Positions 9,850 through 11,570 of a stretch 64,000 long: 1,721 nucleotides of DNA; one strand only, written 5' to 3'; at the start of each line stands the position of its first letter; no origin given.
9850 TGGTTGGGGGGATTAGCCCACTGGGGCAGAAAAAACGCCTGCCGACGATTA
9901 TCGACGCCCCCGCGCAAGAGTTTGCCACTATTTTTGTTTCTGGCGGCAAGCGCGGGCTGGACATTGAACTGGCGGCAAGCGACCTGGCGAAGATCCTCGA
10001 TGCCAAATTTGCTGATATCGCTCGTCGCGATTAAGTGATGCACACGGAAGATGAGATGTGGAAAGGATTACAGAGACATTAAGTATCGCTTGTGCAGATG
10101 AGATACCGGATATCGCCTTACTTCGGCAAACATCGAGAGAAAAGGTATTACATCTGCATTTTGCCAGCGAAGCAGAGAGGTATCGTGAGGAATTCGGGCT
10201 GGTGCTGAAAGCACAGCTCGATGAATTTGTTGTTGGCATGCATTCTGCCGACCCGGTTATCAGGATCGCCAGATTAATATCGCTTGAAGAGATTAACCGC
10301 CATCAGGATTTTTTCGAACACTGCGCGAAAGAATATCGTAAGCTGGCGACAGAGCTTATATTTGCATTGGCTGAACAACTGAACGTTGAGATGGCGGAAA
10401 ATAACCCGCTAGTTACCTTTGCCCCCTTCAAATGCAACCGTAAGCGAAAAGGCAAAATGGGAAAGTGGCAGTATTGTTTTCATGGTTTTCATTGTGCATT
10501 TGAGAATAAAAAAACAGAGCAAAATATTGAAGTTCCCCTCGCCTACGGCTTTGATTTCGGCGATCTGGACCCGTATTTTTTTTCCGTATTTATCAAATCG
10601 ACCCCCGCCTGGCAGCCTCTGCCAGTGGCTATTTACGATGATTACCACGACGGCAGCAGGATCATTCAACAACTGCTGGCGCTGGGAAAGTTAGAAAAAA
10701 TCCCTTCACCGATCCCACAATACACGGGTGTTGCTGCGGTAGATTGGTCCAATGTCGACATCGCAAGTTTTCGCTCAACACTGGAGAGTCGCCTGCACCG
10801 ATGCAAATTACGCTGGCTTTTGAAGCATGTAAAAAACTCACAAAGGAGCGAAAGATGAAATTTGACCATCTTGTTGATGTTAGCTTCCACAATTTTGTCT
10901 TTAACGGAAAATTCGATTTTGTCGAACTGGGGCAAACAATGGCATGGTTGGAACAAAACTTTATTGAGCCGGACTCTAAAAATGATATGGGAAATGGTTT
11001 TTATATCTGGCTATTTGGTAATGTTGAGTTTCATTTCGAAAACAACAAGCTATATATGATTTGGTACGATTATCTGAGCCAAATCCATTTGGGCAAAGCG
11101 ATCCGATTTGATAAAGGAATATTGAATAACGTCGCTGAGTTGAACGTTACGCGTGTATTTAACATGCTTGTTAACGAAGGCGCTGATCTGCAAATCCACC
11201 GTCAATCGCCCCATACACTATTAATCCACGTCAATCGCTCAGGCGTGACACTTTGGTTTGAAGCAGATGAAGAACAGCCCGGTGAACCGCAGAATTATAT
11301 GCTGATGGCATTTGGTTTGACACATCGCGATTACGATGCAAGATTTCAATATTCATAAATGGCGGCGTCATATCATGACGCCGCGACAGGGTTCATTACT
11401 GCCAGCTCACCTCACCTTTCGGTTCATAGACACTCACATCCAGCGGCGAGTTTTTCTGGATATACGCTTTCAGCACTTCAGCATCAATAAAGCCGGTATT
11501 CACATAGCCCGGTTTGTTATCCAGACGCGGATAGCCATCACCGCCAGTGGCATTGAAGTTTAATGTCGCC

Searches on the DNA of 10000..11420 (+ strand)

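Call 24: search_dna_similar(query=window:10000-11420:+, collection=ecoli_genomes, mode=near, max_rows=8)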
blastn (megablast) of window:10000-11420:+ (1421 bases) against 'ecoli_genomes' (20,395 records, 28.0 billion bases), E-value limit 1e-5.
Records with a match: 787; places in all: 787; records where one place covers at least 80% of the query: 774.
Genomes with a match: 787 of 5426; with a place that covers at least 80% of the query: 774. Places per genome that has any: lowest 1, median 1, highest 1. On chromosomes: 787 places; on plasmids: 0.
Best place of each record, by identity: >=99% 13; 95-99% 774.
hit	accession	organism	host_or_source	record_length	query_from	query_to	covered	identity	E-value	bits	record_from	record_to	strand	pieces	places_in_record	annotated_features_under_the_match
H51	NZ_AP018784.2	Escherichia coli strain SK1144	-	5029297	1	1421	100%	98.7%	0e+0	2519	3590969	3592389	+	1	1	DUF6896 domain-containing protein | hypothetical protein | ybaK: Cys-tRNA(Pro)/Cys-tRNA(Cys) deacylase YbaK | ushA: bifunctional UDP-sugar hydrolase/5'-nucleotidase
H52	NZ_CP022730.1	Escherichia coli strain SA186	Homo sapiens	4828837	1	1421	100%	98.7%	0e+0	2519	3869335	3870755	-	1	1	DUF6896 domain-containing protein | hypothetical protein | ybaK: Cys-tRNA(Pro)/Cys-tRNA(Cys) deacylase YbaK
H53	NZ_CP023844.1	Escherichia coli strain 4/1-1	Homo sapiens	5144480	1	1421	100%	98.7%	0e+0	2519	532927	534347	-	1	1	DUF6896 domain-containing protein | hypothetical protein | ybaK: Cys-tRNA(Pro)/Cys-tRNA(Cys) deacylase YbaK | ushA: bifunctional UDP-sugar hydrolase/5'-nucleotidase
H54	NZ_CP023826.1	Escherichia coli strain 4/4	Homo sapiens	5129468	1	1421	100%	98.7%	0e+0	2519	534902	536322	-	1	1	DUF6896 domain-containing protein | hypothetical protein | ybaK: Cys-tRNA(Pro)/Cys-tRNA(Cys) deacylase YbaK | ushA: bifunctional UDP-sugar hydrolase/5'-nucleotidase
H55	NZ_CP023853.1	Escherichia coli strain 2/0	Homo sapiens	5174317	1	1421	100%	98.7%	0e+0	2519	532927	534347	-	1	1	DUF6896 domain-containing protein | hypothetical protein | ybaK: Cys-tRNA(Pro)/Cys-tRNA(Cys) deacylase YbaK | ushA: bifunctional UDP-sugar hydrolase/5'-nucleotidase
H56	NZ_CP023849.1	Escherichia coli strain 4/0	Homo sapiens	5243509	1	1421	100%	98.7%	0e+0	2519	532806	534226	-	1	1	DUF6896 domain-containing protein | hypothetical protein | ybaK: Cys-tRNA(Pro)/Cys-tRNA(Cys) deacylase YbaK | ushA: bifunctional UDP-sugar hydrolase/5'-nucleotidase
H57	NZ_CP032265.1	Escherichia coli strain AR_0089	missing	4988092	1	1421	100%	98.7%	0e+0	2519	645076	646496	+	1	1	DUF6896 domain-containing protein | hypothetical protein | ybaK: Cys-tRNA(Pro)/Cys-tRNA(Cys) deacylase YbaK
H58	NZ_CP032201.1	Escherichia coli strain AR_0086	missing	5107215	1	1421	100%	98.7%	0e+0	2519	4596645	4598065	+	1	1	DUF6896 domain-containing protein | hypothetical protein | ybaK: Cys-tRNA(Pro)/Cys-tRNA(Cys) deacylase YbaK | ushA: bifunctional UDP-sugar hydrolase/5'-nucleotidase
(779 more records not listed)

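Call 64: get_annotated_region(hit=H51, flank=300)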
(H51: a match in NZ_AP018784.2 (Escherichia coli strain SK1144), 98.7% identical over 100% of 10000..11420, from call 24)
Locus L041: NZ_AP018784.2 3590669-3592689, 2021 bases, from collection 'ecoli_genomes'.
description: Escherichia coli strain SK1144 chromosome, complete genome
organism: Escherichia coli strain SK1144 (NCBI taxid 562)
replicon: chromosome; assembly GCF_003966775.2
host: -; source: -; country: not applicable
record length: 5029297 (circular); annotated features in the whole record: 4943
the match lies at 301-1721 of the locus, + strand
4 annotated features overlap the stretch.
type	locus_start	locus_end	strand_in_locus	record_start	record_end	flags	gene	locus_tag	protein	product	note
CDS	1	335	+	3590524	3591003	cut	ybaK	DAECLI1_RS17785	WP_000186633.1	Cys-tRNA(Pro)/Cys-tRNA(Cys) deacylase YbaK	-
CDS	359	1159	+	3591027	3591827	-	-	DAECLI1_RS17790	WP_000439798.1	DUF6896 domain-containing protein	-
CDS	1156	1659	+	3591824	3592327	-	-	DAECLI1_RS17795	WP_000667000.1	hypothetical protein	-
CDS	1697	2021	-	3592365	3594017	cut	ushA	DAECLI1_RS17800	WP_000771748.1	bifunctional UDP-sugar hydrolase/5'-nucleotidase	-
